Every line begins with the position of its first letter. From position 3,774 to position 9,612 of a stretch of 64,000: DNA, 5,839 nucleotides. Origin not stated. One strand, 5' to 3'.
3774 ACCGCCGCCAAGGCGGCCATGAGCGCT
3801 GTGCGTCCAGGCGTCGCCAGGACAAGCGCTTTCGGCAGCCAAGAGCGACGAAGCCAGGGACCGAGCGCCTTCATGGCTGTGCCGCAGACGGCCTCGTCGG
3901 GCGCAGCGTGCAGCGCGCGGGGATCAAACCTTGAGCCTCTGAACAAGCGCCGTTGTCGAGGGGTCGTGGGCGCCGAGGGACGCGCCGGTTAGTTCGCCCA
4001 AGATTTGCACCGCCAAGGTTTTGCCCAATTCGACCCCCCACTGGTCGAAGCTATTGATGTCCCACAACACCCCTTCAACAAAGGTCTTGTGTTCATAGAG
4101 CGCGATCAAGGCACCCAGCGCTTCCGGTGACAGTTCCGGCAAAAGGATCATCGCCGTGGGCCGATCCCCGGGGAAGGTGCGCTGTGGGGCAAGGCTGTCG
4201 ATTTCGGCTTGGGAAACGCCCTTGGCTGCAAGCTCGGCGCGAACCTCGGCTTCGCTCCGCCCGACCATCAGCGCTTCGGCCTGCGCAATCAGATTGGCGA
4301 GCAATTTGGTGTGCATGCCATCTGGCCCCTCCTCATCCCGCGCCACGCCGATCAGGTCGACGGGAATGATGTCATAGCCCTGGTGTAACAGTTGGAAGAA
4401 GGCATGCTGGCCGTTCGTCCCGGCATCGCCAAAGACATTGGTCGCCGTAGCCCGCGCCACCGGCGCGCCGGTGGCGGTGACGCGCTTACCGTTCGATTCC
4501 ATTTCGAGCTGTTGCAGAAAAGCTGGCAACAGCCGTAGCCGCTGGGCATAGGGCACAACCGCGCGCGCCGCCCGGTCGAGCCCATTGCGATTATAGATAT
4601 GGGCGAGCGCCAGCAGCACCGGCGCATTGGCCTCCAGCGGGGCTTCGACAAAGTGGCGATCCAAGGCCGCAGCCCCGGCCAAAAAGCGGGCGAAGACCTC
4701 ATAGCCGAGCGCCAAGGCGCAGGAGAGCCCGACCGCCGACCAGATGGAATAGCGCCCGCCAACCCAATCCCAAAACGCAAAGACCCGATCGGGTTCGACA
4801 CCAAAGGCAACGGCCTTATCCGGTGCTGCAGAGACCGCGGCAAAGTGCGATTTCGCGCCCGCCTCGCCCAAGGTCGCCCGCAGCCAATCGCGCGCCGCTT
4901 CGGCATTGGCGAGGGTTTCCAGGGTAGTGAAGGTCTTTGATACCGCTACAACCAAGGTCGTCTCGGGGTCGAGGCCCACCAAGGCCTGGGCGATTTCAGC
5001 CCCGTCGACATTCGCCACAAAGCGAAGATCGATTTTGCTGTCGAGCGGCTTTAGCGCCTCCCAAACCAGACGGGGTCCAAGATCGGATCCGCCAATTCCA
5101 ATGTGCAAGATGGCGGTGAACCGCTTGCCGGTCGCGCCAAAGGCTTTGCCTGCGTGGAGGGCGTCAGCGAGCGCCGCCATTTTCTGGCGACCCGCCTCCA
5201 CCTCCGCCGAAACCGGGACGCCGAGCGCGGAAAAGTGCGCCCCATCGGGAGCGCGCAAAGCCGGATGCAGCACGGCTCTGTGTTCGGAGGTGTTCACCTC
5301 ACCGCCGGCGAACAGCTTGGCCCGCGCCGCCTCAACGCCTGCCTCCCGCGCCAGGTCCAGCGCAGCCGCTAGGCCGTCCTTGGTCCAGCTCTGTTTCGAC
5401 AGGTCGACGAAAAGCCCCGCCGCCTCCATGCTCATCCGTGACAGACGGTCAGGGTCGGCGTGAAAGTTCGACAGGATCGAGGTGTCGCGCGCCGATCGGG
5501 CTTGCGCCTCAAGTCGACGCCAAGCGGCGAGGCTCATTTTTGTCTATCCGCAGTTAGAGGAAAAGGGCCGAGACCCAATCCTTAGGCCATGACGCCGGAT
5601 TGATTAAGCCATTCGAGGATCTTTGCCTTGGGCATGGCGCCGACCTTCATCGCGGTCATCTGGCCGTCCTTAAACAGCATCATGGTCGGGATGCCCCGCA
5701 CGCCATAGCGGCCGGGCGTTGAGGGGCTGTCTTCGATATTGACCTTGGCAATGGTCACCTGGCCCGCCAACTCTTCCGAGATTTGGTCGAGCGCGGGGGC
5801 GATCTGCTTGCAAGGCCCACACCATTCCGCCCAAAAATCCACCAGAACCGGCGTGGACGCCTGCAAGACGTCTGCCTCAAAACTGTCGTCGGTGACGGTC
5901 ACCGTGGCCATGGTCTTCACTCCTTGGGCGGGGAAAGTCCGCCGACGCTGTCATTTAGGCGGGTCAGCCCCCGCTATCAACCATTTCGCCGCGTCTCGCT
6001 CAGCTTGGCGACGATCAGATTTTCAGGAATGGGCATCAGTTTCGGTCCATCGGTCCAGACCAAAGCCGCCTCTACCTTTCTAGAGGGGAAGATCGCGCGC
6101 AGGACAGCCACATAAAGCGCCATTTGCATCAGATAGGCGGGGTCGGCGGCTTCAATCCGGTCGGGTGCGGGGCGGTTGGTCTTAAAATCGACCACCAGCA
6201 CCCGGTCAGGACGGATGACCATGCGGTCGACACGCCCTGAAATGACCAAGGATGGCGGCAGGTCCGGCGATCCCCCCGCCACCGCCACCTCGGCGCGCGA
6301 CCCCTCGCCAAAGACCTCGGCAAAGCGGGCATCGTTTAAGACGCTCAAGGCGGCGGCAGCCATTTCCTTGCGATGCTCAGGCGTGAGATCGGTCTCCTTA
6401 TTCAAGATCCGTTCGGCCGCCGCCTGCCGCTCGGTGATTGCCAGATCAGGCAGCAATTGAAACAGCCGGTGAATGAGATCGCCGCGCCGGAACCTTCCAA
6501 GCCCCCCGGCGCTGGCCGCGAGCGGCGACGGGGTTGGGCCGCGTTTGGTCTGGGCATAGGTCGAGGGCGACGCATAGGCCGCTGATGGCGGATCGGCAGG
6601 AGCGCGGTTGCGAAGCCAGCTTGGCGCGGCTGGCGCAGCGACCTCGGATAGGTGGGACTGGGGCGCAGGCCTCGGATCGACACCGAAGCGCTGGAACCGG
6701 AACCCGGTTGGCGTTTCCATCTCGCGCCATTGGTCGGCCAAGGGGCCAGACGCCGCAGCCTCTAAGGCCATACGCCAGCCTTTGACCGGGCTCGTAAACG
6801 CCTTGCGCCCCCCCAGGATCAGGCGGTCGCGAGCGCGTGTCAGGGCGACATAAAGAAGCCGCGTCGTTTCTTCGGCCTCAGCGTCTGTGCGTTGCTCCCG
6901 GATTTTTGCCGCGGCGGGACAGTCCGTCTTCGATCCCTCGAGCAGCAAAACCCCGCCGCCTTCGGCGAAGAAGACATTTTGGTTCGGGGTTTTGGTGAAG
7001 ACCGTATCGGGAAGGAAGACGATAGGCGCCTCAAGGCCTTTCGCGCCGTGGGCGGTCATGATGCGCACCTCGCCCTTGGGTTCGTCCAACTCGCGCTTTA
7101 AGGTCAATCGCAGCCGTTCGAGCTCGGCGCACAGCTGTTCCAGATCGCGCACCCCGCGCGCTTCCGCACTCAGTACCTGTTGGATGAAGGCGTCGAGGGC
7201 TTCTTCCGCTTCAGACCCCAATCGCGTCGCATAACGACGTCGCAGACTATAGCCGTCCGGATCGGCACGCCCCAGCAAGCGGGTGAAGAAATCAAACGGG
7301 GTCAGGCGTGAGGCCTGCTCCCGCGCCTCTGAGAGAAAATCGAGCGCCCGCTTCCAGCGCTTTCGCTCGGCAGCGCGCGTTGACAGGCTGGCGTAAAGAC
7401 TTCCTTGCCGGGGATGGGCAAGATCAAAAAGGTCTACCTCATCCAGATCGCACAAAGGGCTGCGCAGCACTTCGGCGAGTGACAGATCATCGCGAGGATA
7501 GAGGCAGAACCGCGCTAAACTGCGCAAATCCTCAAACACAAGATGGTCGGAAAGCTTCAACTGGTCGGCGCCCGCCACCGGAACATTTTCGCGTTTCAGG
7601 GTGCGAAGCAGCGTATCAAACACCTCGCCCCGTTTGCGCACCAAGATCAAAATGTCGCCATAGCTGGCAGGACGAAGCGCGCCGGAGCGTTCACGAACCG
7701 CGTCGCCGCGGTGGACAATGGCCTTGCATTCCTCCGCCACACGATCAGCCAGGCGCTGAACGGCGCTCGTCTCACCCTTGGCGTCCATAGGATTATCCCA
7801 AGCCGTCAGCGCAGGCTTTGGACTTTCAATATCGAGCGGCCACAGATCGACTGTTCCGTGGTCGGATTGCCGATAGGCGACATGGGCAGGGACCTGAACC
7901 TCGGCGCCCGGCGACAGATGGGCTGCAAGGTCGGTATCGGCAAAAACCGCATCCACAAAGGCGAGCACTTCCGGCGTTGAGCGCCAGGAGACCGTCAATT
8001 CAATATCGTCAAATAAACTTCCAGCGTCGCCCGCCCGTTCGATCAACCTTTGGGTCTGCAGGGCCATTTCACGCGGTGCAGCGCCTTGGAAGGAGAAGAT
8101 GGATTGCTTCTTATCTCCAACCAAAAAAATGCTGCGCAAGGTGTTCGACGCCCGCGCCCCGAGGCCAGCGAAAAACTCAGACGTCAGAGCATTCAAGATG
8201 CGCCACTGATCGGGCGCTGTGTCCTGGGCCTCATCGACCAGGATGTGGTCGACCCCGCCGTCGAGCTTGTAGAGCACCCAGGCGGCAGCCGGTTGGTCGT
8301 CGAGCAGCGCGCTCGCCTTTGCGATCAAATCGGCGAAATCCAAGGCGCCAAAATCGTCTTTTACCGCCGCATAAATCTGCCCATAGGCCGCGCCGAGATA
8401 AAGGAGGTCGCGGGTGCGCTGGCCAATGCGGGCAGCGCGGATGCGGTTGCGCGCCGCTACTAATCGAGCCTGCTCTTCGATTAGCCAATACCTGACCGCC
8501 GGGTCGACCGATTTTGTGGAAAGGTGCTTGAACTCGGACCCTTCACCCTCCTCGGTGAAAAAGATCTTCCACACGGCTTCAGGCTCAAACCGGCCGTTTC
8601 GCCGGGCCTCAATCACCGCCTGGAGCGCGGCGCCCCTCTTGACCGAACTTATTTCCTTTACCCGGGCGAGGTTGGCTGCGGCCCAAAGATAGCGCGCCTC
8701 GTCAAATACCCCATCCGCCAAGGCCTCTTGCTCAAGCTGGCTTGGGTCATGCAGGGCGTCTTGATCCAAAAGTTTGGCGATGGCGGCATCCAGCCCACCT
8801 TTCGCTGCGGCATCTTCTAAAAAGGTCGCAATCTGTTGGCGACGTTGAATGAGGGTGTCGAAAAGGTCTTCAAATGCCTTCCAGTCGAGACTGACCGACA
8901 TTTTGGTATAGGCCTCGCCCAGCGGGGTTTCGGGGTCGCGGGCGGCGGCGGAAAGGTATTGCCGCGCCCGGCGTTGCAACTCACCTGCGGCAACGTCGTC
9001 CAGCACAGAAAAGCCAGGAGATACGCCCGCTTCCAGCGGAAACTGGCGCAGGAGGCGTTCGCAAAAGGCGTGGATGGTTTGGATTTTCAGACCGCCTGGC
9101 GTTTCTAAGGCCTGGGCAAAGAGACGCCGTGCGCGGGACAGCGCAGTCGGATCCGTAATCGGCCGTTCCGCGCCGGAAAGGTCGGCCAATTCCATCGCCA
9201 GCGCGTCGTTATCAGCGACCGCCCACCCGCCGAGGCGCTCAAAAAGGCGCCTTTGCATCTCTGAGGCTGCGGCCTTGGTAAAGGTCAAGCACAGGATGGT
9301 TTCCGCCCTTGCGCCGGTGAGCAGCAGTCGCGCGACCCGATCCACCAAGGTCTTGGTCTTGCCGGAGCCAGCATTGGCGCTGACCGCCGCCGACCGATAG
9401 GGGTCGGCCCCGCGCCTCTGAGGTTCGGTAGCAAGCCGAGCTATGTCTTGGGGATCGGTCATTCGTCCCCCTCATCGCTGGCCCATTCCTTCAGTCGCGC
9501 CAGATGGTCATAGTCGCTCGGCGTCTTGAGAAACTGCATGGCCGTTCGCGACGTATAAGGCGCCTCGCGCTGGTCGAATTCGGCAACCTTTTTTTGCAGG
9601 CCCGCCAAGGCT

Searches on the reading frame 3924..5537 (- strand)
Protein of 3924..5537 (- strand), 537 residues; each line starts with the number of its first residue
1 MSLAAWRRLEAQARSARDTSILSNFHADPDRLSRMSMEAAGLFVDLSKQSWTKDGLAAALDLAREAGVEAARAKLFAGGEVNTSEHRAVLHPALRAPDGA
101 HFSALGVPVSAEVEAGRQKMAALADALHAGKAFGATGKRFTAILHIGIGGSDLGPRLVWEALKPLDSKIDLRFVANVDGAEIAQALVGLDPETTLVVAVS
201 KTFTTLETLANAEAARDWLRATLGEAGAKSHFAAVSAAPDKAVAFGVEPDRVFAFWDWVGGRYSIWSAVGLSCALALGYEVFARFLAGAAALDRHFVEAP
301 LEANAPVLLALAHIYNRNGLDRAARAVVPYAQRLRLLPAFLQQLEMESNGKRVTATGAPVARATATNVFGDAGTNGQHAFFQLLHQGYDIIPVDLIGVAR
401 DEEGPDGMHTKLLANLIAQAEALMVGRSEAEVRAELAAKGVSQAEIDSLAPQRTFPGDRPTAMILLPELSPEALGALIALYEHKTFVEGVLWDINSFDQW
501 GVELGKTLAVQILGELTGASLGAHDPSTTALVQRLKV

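Call 23: search_protein_families(library=pfam, proteins=[window:3924-5537:-], max_evalue=0.00001)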
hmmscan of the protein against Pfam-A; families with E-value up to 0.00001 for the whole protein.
window:3924-5537:- (537 aa): 1 family
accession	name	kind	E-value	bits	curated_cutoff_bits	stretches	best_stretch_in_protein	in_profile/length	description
PF00342.24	PGI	-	2e-180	601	22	1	45-532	1-486/486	Phosphoglucose isomerase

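Call 60: find_encoding_contigs(protein=window:3924-5537:-, flank=10000, max_places=2)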
Protein window:3924-5537:- (537 aa): 8 contigs read that carry it; 1 place shown.
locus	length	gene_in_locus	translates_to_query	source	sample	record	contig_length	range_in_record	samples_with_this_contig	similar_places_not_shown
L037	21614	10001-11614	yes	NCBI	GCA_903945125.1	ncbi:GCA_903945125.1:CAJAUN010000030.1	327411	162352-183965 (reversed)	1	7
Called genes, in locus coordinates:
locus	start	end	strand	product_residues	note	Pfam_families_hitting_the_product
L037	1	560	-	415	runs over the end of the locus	PF01266:DAO (faint), PF07992:Pyr_redox_2, PF13450:NAD_binding_8 (faint), PF01262:AlaDh_PNT_C (weak), PF00070:Pyr_redox, PF14759:Reductase_C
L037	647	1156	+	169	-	PF02367:TsaE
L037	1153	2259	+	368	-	PF01636:APH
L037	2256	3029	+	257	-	PF00483:NTP_transferase, PF12804:NTP_transf_3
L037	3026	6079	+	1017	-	PF12705:PDDEXK_1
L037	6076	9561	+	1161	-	PF00580:UvrD-helicase, PF13245:AAA_19, PF13538:UvrD_C_2 (faint), PF13361:UvrD_C, PF12705:PDDEXK_1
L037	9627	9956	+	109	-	PF00085:Thioredoxin, PF13098:Thioredoxin_2, PF13905:Thioredoxin_8 (weak)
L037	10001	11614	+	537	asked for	PF00342:PGI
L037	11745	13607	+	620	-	-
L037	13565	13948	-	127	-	PF04138:GtrA_DPMS_TM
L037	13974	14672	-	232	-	PF05175:MTS (weak), PF13489:Methyltransf_23, PF13847:Methyltransf_31 (weak), PF08241:Methyltransf_11, PF08242:Methyltransf_12, PF13649:Methyltransf_25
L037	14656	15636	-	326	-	PF00535:Glycos_transf_2, PF13641:Glyco_tranf_2_3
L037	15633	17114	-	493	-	-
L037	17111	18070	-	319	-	PF01634:HisG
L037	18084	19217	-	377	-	PF13393:tRNA-synt_His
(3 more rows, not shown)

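Call 62: list_cluster_members(proteins=[P0001, P0006, window:3924-5537:-, window:54366-54968:+])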
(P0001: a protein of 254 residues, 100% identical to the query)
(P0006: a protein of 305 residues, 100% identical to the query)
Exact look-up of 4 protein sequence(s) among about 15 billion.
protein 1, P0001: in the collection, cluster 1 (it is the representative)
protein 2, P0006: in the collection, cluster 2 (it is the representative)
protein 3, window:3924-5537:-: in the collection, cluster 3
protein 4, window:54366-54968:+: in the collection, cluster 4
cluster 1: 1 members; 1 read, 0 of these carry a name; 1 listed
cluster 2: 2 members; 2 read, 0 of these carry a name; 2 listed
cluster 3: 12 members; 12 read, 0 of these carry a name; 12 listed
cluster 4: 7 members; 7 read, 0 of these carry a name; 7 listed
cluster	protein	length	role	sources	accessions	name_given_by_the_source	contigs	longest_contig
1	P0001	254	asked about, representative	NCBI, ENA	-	-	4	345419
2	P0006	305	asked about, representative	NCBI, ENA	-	-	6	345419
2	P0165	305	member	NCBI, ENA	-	-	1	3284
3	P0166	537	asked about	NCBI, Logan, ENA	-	-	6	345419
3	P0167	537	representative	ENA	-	-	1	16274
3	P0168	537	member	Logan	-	-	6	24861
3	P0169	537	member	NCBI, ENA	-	-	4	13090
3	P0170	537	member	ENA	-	-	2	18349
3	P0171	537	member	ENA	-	-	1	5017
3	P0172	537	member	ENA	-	-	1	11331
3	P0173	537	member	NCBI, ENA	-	-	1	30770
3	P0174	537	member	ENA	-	-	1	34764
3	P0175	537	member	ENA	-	-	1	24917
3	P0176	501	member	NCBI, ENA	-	-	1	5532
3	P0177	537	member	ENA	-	-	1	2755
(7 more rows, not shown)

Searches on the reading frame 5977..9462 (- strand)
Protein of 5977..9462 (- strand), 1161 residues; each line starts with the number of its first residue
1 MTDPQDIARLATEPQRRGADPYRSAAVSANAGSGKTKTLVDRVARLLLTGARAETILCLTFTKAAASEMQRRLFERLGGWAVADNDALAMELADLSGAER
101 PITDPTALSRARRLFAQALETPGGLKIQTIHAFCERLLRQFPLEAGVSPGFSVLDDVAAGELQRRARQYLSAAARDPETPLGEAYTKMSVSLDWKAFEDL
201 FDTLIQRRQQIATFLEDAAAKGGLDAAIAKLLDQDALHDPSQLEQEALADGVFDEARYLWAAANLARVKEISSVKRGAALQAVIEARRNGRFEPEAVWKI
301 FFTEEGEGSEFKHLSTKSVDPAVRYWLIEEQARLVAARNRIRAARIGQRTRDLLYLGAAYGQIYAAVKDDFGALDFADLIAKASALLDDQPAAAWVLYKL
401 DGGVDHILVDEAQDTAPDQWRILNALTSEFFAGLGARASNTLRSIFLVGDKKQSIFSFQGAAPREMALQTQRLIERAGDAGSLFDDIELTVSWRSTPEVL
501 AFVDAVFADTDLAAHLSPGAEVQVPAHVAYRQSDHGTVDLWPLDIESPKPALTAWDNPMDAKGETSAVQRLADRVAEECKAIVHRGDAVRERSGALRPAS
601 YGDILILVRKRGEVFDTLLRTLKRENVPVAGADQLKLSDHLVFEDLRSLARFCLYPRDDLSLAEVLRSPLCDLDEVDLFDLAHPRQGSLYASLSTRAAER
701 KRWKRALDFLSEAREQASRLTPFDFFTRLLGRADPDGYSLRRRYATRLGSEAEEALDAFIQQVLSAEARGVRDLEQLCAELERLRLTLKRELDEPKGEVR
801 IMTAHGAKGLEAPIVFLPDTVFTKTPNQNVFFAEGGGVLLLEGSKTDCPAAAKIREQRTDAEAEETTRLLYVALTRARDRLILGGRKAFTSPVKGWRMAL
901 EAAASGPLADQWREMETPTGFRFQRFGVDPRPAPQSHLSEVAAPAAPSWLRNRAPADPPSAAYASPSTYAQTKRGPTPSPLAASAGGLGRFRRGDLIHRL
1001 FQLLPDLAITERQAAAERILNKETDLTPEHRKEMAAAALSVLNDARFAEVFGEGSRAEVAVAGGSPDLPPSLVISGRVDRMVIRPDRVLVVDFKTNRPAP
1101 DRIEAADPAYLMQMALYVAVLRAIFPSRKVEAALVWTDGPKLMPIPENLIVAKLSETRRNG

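Call 23: search_protein_families(library=pfam, proteins=[window:5977-9462:-], max_evalue=0.00001)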
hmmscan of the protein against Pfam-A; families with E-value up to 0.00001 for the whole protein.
window:5977-9462:- (1161 aa): 5 families
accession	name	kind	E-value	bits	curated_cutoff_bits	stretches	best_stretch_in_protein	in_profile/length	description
PF00580.27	UvrD-helicase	-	8.3e-43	147.4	23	1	23-467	14-264/271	UvrD/REP helicase N-terminal domain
PF13361.12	UvrD_C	-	7.6e-18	65.5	25.6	1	599-883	69-345/350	UvrD-like helicase C-terminal domain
PF12705.13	PDDEXK_1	-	4.9e-13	50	22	1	990-1128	34-176/247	PD-(D/E)XK nuclease superfamily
PF13245.12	AAA_19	-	1.8e-12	48.1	25.1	1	24-458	13-133/134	AAA domain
PF13538.12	UvrD_C_2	-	1.1e-06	28.9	27.4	0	861-883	29-51/52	UvrD-like helicase C-terminal domain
